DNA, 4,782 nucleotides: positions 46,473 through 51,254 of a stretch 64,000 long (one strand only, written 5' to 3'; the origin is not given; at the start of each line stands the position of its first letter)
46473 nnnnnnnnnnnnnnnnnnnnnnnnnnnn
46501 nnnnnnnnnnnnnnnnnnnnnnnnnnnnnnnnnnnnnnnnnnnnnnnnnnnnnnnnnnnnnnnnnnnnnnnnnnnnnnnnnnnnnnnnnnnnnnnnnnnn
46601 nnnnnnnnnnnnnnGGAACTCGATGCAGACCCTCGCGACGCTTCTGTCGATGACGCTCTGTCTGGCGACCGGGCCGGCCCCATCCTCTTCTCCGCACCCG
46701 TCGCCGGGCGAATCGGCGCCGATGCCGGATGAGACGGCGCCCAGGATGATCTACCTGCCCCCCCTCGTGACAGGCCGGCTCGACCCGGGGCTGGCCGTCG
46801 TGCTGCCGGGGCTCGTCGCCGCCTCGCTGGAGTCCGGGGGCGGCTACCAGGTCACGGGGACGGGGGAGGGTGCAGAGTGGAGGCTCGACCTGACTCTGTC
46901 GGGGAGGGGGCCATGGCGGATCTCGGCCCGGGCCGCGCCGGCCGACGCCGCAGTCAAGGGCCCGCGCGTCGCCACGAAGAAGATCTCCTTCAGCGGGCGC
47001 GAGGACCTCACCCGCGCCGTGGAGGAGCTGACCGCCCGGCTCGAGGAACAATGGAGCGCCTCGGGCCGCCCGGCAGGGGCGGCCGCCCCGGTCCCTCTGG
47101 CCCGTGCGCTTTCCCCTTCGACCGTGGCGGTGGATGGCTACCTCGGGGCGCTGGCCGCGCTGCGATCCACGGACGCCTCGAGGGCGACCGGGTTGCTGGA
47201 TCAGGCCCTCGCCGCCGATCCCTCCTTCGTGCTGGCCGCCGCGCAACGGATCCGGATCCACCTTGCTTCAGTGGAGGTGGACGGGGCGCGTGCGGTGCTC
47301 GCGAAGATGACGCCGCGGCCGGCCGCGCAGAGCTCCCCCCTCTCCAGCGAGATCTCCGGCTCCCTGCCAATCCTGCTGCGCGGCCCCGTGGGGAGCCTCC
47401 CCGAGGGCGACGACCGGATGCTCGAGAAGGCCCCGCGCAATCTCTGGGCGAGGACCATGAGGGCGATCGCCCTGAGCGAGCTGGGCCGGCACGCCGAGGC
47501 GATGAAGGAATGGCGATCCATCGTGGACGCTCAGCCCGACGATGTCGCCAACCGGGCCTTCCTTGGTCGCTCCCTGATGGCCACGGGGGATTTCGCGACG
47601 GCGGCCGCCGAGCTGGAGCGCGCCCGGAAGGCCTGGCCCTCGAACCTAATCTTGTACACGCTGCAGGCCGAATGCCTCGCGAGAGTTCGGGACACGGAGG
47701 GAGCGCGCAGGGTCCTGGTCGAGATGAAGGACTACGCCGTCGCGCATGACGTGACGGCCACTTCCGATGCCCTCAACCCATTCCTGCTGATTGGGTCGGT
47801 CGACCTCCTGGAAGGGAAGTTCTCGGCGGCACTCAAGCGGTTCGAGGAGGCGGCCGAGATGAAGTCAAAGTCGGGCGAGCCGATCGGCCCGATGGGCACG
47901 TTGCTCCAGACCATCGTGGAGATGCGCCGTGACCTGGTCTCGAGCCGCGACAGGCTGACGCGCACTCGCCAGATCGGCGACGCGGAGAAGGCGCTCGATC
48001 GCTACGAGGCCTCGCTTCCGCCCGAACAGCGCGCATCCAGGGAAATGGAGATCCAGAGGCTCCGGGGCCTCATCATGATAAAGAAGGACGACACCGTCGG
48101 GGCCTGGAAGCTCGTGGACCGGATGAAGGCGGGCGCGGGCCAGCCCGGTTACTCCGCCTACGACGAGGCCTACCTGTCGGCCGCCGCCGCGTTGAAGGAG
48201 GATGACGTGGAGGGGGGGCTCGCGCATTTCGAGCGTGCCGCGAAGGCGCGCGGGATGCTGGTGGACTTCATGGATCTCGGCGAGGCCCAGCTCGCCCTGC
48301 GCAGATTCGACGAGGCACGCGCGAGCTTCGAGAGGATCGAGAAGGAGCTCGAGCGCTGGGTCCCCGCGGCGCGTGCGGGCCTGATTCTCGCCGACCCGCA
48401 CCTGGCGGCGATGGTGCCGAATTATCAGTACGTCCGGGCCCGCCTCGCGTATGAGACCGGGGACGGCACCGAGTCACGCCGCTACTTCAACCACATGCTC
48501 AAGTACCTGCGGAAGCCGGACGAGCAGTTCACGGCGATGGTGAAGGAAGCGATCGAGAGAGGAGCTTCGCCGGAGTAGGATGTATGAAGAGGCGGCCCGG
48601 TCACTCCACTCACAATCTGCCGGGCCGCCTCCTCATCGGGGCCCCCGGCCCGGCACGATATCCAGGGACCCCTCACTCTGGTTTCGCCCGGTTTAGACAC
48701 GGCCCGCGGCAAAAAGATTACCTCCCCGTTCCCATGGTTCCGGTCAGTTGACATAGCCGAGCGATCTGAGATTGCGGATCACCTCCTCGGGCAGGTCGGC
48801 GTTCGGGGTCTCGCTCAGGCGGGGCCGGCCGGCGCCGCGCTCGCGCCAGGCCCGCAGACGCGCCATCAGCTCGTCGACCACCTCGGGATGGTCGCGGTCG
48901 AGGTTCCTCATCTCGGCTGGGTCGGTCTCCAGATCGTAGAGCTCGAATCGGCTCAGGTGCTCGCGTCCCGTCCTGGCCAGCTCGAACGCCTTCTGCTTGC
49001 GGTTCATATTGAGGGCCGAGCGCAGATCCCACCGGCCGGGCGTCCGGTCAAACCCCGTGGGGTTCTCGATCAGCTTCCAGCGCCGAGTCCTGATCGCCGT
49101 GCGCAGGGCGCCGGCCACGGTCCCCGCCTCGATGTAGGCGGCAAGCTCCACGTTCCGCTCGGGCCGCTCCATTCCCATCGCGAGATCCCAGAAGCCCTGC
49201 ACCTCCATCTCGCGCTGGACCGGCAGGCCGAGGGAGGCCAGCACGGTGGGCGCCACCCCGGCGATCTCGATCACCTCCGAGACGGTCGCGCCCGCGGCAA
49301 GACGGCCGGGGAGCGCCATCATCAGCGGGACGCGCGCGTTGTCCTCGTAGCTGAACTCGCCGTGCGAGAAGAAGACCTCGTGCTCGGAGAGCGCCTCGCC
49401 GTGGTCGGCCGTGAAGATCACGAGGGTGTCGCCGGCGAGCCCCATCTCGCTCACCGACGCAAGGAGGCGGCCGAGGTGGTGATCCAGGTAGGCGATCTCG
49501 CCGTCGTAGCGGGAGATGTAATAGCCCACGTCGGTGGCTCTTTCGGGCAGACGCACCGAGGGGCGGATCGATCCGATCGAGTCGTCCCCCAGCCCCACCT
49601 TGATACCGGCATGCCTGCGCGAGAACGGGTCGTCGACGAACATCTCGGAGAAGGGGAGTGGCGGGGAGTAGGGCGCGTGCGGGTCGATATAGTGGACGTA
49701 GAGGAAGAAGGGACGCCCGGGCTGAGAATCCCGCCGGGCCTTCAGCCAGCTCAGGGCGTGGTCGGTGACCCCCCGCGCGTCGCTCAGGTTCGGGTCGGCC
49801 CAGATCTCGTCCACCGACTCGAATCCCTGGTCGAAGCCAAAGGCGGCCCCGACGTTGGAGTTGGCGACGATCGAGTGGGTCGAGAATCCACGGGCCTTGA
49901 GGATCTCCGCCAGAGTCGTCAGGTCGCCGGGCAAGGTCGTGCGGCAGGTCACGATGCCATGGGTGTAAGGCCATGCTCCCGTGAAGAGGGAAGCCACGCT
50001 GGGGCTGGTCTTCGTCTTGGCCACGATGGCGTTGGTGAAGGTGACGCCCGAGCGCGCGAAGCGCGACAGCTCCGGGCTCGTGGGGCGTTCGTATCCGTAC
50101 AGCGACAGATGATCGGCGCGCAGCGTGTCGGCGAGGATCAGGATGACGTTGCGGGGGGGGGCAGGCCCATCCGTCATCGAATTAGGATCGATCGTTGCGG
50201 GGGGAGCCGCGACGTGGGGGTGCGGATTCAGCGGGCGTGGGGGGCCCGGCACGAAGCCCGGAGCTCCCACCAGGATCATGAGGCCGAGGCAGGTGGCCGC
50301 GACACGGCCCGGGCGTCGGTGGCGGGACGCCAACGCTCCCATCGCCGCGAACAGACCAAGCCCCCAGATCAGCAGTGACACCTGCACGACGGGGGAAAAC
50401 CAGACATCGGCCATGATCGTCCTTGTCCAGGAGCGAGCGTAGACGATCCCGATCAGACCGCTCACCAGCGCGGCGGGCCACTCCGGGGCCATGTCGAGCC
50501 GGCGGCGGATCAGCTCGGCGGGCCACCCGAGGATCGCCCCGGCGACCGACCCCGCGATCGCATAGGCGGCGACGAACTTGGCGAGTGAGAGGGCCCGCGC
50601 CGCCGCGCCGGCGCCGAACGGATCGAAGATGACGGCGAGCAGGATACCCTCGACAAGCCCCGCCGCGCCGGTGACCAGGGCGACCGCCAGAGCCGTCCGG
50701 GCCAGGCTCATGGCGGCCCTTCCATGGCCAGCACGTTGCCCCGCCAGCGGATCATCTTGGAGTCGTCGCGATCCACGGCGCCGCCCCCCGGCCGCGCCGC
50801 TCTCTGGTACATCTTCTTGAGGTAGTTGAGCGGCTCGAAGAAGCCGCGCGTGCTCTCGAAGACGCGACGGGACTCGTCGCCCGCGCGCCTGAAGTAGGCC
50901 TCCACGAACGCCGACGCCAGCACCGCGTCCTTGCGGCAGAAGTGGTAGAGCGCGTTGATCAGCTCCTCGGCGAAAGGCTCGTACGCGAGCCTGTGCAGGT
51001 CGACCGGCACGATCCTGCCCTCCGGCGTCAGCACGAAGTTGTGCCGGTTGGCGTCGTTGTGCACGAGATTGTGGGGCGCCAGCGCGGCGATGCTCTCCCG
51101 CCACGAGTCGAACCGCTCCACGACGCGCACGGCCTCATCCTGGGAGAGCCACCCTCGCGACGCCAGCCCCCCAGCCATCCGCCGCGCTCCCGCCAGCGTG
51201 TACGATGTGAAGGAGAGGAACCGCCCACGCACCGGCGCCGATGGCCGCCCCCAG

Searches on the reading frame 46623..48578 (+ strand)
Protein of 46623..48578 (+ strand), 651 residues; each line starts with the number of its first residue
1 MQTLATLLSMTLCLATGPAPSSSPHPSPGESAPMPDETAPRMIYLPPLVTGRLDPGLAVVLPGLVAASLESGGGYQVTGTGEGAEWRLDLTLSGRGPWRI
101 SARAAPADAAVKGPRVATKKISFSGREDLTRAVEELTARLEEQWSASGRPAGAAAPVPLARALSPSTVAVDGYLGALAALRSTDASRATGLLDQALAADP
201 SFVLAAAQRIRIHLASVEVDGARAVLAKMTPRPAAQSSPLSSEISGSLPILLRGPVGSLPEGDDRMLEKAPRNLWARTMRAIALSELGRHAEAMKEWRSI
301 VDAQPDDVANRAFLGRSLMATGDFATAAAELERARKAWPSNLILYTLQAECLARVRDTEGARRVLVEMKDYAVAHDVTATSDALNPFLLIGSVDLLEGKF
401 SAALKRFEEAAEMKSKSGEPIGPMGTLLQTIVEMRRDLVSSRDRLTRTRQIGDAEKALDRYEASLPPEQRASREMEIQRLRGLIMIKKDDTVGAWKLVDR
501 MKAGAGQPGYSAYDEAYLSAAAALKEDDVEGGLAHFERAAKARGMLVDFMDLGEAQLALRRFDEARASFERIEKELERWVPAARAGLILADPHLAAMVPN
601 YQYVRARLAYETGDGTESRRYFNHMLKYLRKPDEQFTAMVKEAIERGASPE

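Call 11: search_protein_families(library=pfam, proteins=[window:46623-48578:+], max_evalue=0.001)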
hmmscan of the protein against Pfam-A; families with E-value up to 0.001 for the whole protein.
window:46623-48578:+ (651 aa): 8 families
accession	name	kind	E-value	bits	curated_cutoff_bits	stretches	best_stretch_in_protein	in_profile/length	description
PF14559.12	TPR_19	-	1.9e-16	60.6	25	1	318-367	1-50/68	Tetratricopeptide repeat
PF13432.12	TPR_16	-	5.9e-12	46.2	32.7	1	314-362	3-51/65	Tetratricopeptide repeat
PF13428.12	TPR_14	-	9.7e-08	32.4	23.5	1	312-350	5-43/44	Tetratricopeptide repeat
PF23914.1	TPR_CcmH_CycH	-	1.1e-06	29.1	42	0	301-409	43-146/158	Cytochrome c-type biogenesis protein H TPR domain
PF07719.23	TPR_2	-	3e-06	27.4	27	0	551-571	6-26/34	Tetratricopeptide repeat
PF13424.12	TPR_12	-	7.7e-05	23.3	30.1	0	314-362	9-65/77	Tetratricopeptide repeat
PF13431.12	TPR_17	-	0.00012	22.5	24.4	0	265-293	4-32/34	Tetratricopeptide repeat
PF13174.12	TPR_6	-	0.00056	20.8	26.3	0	552-573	6-27/33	Tetratricopeptide repeat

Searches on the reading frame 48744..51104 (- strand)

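Call 11: search_protein_families(library=pfam, proteins=[window:48744-51104:-], max_evalue=0.001)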
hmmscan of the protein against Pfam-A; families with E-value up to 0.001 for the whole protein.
window:48744-51104:- (786 aa): 3 families
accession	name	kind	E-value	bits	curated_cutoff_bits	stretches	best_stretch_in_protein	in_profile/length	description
PF00884.28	Sulfatase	-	4e-53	181.1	25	1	318-626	1-300/301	Sulfatase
PF16347.10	SGSH_C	-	1.6e-14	54.7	29.3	1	582-680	8-108/154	N-sulphoglucosamine sulphohydrolase, C-terminal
PF01663.27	Phosphodiest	-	5.2e-13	49.8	23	2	320-386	1-64/342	Type I phosphodiesterase / nucleotide pyrophosphatase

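Call 73: search_protein_families(library=ncbifam, proteins=[window:48744-50750:-], max_evalue=0.00001)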
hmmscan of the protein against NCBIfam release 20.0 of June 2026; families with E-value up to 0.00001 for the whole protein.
window:48744-50750:- (668 aa): 14 families
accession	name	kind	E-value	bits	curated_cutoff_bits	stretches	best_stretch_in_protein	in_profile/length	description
NF010322.0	PRK13759.1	equivalog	2.5e-45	154.9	481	2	322-533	179-389/486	arylsulfatase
TIGR03417.1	chol_sulfatase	equivalog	2e-35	122.6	433.45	2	342-563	179-399/500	choline-sulfatase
NF045661.1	HdlasePehA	equivalog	7.7e-33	113.9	900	2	413-518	282-386/506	phosphoric/sulfuric ester hydrolase PehA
NF052527.1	Mn_arylsulf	exception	4.8e-28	98.3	850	2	330-505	185-357/479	manganese-dependent arylsulfatase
NF007160.0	PRK09598.1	equivalog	4.1e-13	48.5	561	1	202-257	226-282/523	phosphoethanolamine--lipid A transferase EptA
NF028537.1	P_eth_NH2_trans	domain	1.1e-11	43.9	500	1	198-257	225-283/527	phosphoethanolamine--lipid A transferase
NF008593.0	PRK11560.1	equivalog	9.2e-10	37.4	493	0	201-231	249-279/563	kdo(2)-lipid A phosphoethanolamine 7''-transferase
NF033463.1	polymyxin_MCR5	exception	4.3e-09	35.6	1250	0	198-257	238-295/547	MCR-5 family phosphoethanolamine--lipid A transferase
NF008619.0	PRK11598.1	equivalog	1.5e-08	33.6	660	0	202-258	238-292/546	phosphoethanolamine transferase EptA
NF047438.1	polymyxin_MCR12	exception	1.5e-08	33.5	1200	0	414-478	422-488/548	MCR-12 family phosphoethanolamine--lipid A transferase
NF007933.0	PRK10649.1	subfamily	1.9e-08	33.3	404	1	198-254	235-294/577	phosphoethanolamine transferase CptA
NF000465.1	polymyxin_MCR1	exception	2.6e-07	29.9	1100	1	199-257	237-294/541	MCR-1 family phosphoethanolamine--lipid A transferase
NF033669.1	polymyxin_MCR8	exception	6.7e-07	28.6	1250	0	196-257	231-291/565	MCR-8 family phosphoethanolamine--lipid A transferase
NF038282.1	LapC_YejM_PbgA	exception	4.2e-06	25.3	825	0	412-503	411-496/584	LPS biosynthesis-modulating metalloenzyme YejM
